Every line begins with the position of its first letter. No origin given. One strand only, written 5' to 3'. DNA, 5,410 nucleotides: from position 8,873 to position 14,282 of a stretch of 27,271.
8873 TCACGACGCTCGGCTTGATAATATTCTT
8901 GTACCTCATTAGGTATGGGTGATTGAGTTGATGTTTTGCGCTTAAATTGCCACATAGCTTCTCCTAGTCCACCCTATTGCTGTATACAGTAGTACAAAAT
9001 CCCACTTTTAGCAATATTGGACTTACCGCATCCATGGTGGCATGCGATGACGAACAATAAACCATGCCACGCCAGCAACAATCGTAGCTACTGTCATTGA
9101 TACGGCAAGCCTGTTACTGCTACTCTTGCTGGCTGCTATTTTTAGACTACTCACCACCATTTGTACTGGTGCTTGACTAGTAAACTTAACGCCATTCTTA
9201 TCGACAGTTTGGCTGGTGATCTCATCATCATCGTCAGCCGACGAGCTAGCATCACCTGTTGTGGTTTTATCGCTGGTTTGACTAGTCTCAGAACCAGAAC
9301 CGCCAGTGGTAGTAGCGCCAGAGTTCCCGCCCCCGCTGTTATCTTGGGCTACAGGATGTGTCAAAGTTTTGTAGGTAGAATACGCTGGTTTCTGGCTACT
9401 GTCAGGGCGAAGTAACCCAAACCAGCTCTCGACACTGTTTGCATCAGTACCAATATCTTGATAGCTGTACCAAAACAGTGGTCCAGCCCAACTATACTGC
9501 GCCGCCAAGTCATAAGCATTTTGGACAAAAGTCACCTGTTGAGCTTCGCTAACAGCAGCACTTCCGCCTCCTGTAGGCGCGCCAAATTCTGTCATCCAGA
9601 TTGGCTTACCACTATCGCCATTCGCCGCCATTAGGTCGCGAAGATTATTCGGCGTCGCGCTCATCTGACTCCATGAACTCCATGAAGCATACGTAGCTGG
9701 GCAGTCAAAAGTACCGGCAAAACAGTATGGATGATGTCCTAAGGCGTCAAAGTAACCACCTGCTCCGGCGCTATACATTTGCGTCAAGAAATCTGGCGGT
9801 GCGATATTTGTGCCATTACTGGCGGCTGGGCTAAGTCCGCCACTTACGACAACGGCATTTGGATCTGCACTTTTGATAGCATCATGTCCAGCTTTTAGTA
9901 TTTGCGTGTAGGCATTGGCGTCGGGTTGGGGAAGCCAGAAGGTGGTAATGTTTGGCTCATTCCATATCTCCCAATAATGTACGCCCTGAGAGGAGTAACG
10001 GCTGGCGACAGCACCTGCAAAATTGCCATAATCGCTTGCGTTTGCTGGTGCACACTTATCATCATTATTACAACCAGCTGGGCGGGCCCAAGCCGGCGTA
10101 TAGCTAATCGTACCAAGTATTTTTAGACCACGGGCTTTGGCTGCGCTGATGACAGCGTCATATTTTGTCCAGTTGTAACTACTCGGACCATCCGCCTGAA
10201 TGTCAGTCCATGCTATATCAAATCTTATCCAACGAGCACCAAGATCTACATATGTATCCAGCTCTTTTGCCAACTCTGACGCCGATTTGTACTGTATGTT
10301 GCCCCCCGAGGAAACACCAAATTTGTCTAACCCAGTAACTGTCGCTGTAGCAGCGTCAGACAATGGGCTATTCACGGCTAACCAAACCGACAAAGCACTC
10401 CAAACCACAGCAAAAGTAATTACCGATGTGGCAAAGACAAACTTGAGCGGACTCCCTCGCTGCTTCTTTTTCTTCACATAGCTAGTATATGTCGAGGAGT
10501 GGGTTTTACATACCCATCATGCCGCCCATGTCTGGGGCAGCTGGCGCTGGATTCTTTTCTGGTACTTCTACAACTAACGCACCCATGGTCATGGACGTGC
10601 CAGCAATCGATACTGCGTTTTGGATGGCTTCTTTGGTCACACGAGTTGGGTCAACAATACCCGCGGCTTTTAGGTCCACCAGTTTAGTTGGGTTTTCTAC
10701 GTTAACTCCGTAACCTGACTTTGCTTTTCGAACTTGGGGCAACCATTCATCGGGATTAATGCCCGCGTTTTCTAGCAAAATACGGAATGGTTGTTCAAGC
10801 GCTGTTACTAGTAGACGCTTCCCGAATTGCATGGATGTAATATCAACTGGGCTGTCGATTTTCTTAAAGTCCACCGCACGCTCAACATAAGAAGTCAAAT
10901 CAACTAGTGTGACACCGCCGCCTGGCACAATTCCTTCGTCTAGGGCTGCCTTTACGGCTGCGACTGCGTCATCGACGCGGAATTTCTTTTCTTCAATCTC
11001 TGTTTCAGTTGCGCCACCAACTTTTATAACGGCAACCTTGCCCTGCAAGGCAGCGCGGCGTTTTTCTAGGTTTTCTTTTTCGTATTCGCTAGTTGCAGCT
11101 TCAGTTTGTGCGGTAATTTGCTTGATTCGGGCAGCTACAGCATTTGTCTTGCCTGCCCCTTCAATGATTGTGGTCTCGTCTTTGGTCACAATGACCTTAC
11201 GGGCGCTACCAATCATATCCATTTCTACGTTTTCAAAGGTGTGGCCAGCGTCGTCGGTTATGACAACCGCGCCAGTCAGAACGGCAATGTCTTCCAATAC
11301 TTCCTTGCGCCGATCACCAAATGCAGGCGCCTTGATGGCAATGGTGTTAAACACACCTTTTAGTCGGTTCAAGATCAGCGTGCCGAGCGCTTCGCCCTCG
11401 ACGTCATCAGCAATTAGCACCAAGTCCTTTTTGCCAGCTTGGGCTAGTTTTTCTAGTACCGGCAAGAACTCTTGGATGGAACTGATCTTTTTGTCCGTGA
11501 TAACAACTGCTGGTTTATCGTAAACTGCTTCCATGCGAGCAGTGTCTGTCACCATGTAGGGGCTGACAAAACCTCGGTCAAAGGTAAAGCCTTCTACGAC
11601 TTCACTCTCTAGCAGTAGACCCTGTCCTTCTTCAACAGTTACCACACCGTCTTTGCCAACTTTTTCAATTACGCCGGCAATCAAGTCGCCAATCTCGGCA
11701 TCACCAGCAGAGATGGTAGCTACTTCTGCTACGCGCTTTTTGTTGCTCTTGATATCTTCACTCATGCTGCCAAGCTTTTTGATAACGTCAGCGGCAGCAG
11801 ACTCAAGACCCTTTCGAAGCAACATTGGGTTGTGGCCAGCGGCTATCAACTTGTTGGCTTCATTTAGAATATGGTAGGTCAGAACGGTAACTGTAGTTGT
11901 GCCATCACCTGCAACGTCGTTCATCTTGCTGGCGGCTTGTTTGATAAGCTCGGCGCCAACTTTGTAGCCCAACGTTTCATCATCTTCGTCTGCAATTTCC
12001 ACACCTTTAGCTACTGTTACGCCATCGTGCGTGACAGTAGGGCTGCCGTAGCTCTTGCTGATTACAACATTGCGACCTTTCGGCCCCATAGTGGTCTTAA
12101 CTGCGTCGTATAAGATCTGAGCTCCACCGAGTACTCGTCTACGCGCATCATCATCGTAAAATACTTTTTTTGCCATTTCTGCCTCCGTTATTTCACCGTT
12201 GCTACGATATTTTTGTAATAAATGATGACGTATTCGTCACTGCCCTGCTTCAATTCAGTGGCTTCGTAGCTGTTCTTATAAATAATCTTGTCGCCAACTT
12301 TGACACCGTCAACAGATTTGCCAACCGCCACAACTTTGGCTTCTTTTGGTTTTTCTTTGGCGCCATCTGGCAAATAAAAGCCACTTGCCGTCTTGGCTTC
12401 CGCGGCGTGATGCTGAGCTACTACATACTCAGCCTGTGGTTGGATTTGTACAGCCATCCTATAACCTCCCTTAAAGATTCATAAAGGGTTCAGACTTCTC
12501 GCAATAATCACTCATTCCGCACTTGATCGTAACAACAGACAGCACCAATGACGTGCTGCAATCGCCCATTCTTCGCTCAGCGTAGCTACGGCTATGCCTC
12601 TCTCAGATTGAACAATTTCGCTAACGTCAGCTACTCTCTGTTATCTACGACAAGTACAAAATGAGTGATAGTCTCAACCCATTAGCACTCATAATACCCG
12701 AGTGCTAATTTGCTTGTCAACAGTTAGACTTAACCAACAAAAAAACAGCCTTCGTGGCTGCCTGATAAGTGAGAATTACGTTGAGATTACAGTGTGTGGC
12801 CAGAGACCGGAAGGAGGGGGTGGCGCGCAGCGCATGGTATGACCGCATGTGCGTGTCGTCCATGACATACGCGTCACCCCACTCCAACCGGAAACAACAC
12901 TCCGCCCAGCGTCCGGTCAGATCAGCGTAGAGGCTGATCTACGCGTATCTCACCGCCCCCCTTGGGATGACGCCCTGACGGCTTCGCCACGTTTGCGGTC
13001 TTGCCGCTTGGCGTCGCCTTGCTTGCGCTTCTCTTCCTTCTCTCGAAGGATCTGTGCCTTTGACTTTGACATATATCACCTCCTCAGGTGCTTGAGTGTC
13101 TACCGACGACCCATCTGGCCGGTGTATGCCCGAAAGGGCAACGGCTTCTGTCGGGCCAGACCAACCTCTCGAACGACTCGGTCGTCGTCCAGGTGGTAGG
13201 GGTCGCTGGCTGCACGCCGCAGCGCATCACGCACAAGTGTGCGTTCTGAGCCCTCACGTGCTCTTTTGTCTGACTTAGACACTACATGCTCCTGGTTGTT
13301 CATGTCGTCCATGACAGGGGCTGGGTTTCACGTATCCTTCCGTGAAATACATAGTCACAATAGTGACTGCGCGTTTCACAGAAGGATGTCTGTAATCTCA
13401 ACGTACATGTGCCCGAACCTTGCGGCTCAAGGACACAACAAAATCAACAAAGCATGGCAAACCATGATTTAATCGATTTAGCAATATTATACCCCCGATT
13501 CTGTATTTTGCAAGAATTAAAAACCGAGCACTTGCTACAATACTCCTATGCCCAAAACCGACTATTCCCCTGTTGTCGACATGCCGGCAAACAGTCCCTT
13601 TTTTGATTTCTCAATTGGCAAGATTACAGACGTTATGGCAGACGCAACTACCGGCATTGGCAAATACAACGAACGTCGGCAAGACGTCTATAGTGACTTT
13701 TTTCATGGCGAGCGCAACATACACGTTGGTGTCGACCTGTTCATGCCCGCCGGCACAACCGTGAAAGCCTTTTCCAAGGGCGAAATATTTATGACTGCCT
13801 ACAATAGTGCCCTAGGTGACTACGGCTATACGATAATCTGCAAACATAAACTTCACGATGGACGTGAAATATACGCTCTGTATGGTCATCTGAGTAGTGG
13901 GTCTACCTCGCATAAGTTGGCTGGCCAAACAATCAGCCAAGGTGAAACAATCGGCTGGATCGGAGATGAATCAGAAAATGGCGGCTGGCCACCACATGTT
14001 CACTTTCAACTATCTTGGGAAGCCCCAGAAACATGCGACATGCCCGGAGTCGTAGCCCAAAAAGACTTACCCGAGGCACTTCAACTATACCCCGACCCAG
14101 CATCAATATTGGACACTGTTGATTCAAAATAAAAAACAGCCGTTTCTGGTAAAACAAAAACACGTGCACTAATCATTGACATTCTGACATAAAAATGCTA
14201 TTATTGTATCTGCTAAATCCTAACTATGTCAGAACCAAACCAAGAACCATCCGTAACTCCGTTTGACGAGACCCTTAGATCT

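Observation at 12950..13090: Hidden 40-aa Lys/Arg-rich ORF with a perfect Shine-Dalgarno locked in a hairpin, inside the structured element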

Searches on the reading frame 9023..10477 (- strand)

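Call 16: search_protein_families(library=pfam, proteins=[window:9023-10477:-], max_evalue=0.01)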
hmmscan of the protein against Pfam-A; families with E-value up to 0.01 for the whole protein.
window:9023-10477:- (484 aa): 6 families
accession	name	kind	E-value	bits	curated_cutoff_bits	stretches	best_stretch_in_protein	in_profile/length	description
PF00150.24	Cellulase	-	8.9e-13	48.8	23.5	1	68-330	22-268/272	Cellulase (glycosyl hydrolase family 5)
PF01229.23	Glyco_hydro_39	-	3.2e-07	29.9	26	1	96-371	69-346/472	Glycosyl hydrolases family 39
PF01373.23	Glyco_hydro_14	-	3e-06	26.9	27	1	68-127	17-76/402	Glycosyl hydrolase family 14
PF00232.24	Glyco_hydro_1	-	0.00082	18.3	22.6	1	59-202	50-198/453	Glycosyl hydrolase family 1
PF11790.14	Glyco_hydro_cc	-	0.0027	17.8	21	1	268-341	143-210/237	Glycosyl hydrolase catalytic core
PF07745.19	Glyco_hydro_53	-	0.0035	16.9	24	1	73-212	30-181/340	Glycosyl hydrolase family 53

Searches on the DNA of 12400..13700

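Call 4: search_rna_families(source=window, start=12400, end=13700, threshold=evalue, max_evalue=10, show_alignments=2)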
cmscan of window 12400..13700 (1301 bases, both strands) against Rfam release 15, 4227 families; matches with E-value up to 10: 3.
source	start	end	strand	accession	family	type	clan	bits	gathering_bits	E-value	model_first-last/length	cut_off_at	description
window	13333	13388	+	RF03942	mir-5727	Gene; miRNA;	-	17.2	100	5.6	1-92/92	no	mir-5727 microRNA precursor family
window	13066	13147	+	RF01811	PtaRNA1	Gene; antitoxin;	-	16.2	47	3.6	1-72/72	no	Plasmid transferred anti-sense RNA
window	13441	13474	-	RF02477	GlsR9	Gene; snRNA; snoRNA; CD-box;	-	14.9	95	5.9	1-79/79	no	Small nucleolar RNA GlsR9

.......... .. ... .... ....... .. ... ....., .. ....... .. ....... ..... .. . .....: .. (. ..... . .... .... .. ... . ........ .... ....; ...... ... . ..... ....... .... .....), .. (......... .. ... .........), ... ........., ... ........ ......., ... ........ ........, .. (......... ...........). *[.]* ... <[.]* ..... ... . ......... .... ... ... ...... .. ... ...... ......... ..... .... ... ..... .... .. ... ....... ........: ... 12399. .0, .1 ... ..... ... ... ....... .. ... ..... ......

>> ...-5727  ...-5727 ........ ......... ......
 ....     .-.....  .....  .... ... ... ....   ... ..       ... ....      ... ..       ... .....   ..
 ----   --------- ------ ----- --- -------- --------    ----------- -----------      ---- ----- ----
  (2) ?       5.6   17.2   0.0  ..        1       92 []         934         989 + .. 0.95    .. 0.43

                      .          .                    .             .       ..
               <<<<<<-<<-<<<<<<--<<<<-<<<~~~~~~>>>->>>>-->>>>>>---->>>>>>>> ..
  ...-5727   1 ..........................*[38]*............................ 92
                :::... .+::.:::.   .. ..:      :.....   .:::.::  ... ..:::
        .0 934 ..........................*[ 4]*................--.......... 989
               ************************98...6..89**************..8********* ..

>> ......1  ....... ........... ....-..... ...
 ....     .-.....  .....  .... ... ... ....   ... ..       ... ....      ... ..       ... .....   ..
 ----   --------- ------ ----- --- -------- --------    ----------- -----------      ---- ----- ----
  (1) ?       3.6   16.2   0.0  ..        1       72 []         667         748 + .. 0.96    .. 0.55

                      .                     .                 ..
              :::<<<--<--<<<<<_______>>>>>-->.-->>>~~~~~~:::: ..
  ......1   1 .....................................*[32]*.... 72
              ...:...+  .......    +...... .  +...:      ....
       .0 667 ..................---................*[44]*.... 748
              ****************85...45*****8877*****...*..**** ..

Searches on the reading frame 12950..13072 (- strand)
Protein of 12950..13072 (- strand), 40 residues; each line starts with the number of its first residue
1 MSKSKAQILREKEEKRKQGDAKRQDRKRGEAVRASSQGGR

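Call 16: search_protein_families(library=pfam, proteins=[window:12950-13072:-], max_evalue=0.01)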
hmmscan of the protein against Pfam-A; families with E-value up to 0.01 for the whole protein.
window:12950-13072:- (40 aa): 0 families

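Call 38: find_homologous_proteins(query=window:12953-13072:-, max_evalue=1)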
Query window:12953-13072:- (40 aa): 1 proteins with E <= 1 among 1 candidates.
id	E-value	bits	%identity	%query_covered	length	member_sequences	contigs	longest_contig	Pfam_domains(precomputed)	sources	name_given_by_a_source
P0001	2.4e-14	68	100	100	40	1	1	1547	-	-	-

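Call 41: find_encoding_contigs(protein=P0001, flank=3000)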
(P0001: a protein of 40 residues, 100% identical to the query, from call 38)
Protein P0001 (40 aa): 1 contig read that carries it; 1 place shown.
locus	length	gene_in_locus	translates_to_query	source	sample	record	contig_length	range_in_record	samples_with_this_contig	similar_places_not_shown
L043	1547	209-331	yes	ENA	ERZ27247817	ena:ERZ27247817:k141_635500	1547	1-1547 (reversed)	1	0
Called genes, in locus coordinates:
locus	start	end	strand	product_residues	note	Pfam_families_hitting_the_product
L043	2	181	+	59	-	?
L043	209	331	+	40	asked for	-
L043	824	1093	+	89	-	PF00166:Cpn10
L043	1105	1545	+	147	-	?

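Call 47: search_protein_families(library=phrogs, proteins=[window:12953-13072:-], max_evalue=1)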
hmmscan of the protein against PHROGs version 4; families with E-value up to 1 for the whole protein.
window:12953-13072:- (40 aa): 0 families

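Call 104: search_protein_families(library=ncbifam, proteins=[window:12953-13072:-], max_evalue=1)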
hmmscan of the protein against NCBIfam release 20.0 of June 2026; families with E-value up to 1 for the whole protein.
window:12953-13072:- (40 aa): 0 families

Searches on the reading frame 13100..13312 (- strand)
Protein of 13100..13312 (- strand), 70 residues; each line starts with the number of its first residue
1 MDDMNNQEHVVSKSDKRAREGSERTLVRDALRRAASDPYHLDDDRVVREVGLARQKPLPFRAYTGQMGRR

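Call 16: search_protein_families(library=pfam, proteins=[window:13100-13312:-], max_evalue=0.01)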
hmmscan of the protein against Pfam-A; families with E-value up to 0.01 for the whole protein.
window:13100-13312:- (70 aa): 0 families

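Call 39: find_homologous_proteins(query=window:13103-13312:-, max_evalue=1)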
Query window:13103-13312:- (70 aa): 1 proteins with E <= 1 among 3 candidates.
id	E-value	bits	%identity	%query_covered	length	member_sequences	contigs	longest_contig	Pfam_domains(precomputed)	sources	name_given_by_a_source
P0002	8.6e-30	119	95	87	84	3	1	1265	-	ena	-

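Call 40: find_encoding_contigs(protein=P0002, flank=3000)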
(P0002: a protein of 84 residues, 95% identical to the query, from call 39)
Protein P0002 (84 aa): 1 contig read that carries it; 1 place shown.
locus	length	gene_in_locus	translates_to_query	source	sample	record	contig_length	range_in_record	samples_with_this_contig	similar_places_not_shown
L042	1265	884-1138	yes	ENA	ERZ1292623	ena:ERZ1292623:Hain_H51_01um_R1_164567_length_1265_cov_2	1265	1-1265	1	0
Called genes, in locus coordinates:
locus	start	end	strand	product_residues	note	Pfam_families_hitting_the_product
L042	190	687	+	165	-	-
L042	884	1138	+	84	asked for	-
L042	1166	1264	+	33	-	?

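Call 47: search_protein_families(library=phrogs, proteins=[window:13103-13312:-], max_evalue=1)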
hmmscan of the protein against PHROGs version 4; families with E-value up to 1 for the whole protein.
window:13103-13312:- (70 aa): 1 family
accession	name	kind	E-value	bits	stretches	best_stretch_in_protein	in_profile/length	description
phrog_7091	-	DNA, RNA and nucleotide metabolism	0.24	12.8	1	5-26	64-85/132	HNH endonuclease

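Call 104: search_protein_families(library=ncbifam, proteins=[window:13103-13282:-], max_evalue=1)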
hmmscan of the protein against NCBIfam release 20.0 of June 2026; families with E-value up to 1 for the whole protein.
window:13103-13282:- (60 aa): 0 families

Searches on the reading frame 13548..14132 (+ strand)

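Call 16: search_protein_families(library=pfam, proteins=[window:13548-14132:+], max_evalue=0.01)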
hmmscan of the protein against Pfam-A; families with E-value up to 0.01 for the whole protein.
window:13548-14132:+ (194 aa): 1 family
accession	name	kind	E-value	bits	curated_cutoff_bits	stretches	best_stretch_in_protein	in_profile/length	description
PF01551.29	Peptidase_M23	-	4.9e-17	62.3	28.7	1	58-157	2-89/96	Peptidase family M23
